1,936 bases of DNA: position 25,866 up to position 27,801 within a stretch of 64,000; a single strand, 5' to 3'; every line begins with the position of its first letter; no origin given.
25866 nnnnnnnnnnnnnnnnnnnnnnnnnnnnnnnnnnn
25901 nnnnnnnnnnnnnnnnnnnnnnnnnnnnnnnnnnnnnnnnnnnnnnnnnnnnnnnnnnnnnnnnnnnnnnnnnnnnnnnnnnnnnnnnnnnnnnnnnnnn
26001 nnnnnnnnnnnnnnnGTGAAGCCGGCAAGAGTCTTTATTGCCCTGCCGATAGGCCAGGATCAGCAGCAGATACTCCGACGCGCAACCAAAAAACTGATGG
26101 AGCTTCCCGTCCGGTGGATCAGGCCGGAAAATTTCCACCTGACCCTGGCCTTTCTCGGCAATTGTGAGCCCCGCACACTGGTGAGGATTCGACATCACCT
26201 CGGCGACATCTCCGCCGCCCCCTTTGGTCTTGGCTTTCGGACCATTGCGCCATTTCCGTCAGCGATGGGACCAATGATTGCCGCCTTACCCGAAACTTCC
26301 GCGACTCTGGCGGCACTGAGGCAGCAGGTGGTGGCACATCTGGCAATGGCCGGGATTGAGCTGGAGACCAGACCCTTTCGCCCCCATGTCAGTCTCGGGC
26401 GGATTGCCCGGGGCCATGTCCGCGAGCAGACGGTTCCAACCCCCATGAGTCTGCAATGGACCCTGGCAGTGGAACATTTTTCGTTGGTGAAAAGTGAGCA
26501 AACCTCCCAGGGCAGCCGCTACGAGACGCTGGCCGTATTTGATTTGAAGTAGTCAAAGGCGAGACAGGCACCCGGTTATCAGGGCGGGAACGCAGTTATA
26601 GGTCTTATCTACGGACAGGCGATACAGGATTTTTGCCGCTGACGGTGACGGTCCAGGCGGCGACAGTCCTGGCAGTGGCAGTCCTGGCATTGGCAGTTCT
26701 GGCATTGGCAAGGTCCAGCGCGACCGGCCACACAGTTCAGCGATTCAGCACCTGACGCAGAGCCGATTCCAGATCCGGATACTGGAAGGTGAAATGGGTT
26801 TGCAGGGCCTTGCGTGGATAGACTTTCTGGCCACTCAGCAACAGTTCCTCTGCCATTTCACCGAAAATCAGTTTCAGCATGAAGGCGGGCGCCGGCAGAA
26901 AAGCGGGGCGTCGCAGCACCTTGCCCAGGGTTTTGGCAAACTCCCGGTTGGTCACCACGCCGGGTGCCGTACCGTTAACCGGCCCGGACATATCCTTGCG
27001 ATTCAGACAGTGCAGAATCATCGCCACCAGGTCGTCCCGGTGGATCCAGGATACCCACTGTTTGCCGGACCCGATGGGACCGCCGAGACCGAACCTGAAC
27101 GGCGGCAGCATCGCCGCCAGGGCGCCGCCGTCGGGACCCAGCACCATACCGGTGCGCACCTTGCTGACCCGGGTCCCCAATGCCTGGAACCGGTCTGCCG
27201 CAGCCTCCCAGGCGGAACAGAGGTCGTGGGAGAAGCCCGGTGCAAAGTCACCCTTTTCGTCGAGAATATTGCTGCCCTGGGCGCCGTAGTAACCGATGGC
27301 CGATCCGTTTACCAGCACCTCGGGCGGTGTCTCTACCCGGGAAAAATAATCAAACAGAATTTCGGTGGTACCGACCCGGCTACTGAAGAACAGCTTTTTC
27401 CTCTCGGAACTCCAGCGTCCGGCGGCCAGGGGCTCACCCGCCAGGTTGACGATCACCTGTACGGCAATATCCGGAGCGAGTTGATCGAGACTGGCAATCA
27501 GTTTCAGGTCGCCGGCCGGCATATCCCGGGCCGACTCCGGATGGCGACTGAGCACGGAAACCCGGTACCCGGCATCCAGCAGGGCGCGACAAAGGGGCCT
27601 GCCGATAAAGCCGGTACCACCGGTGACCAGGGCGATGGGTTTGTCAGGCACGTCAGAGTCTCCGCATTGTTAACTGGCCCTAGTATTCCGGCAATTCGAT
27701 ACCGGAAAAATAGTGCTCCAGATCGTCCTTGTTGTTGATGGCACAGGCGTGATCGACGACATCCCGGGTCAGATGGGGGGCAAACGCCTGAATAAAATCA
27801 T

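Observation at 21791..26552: Candidate translation/RNA-damage surveillance module: release-factor-like protein + Lon-like protease + tandem USP-like protein, divergent from coupled DUF503-ThpR, beside a tRNA locus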

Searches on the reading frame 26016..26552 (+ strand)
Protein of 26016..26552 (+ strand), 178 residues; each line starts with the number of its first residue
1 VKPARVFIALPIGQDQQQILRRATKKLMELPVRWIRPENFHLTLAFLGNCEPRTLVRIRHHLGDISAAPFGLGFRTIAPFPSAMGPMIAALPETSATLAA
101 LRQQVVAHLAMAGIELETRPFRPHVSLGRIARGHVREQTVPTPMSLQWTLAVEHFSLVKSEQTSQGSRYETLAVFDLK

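Call 4: search_protein_families(library=pfam, proteins=[window:26016-26552:+], max_evalue=0.01)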
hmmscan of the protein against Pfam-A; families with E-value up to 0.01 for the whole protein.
window:26016-26552:+ (178 aa): 2 families
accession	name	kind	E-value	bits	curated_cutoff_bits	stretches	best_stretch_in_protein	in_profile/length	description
PF02834.22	LigT_PEase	-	6.8e-18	65.1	23.3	2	16-84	11-81/87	LigT like Phosphoesterase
PF13563.12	2_5_RNA_ligase2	-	4.8e-09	36.9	27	1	40-161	26-149/152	2'-5' RNA ligase superfamily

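Call 7: search_protein_families(library=ncbifam, proteins=[window:26016-26552:+], max_evalue=0.01)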
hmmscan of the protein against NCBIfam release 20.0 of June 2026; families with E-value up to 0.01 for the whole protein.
window:26016-26552:+ (178 aa): 2 families
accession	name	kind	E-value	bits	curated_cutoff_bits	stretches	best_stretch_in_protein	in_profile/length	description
TIGR02258.1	2_5_ligase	equivalog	2.8e-33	115.3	65.7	1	5-177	2-180/180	RNA 2',3'-cyclic phosphodiesterase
NF011704.0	PRK15124.1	equivalog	1.7e-15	57.4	184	1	2-177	3-174/176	RNA 2',3'-cyclic phosphodiesterase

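Call 8: search_protein_families(library=padloc, proteins=[window:26016-26552:+], max_evalue=0.01)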
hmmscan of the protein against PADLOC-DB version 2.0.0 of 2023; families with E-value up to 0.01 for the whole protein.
window:26016-26552:+ (178 aa): 0 families

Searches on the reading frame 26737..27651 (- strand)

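Call 4: search_protein_families(library=pfam, proteins=[window:26737-27651:-], max_evalue=0.01)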
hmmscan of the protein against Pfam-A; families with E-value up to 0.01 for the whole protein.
window:26737-27651:- (304 aa): 8 families
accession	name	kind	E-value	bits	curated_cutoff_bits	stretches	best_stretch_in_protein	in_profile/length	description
PF08338.16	DUF1731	-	1.1e-21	76.8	27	1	254-301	1-47/47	Domain of unknown function (DUF1731)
PF01370.27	Epimerase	-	1.9e-21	77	20.9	1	7-220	1-229/240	NAD dependent epimerase/dehydratase family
PF16363.11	GDP_Man_Dehyd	-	8.4e-08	32.5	27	1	8-138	1-149/332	GDP-mannose 4,6 dehydratase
PF13460.12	NAD_binding_10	-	0.00036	20.9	27.2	1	11-52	1-44/184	NAD(P)H-binding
PF03446.21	NAD_binding_2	-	0.00039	20.9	21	1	12-65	6-57/161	NAD binding domain of 6-phosphogluconate dehydrogenase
PF00106.31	adh_short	-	0.00059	19.8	26.6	1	6-43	2-39/195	short chain dehydrogenase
PF05368.20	NmrA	-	0.0034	17.5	27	1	8-40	6-39/298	NmrA-like family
PF08659.16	KR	-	0.0075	16.6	22.6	0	8-45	4-42/180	KR domain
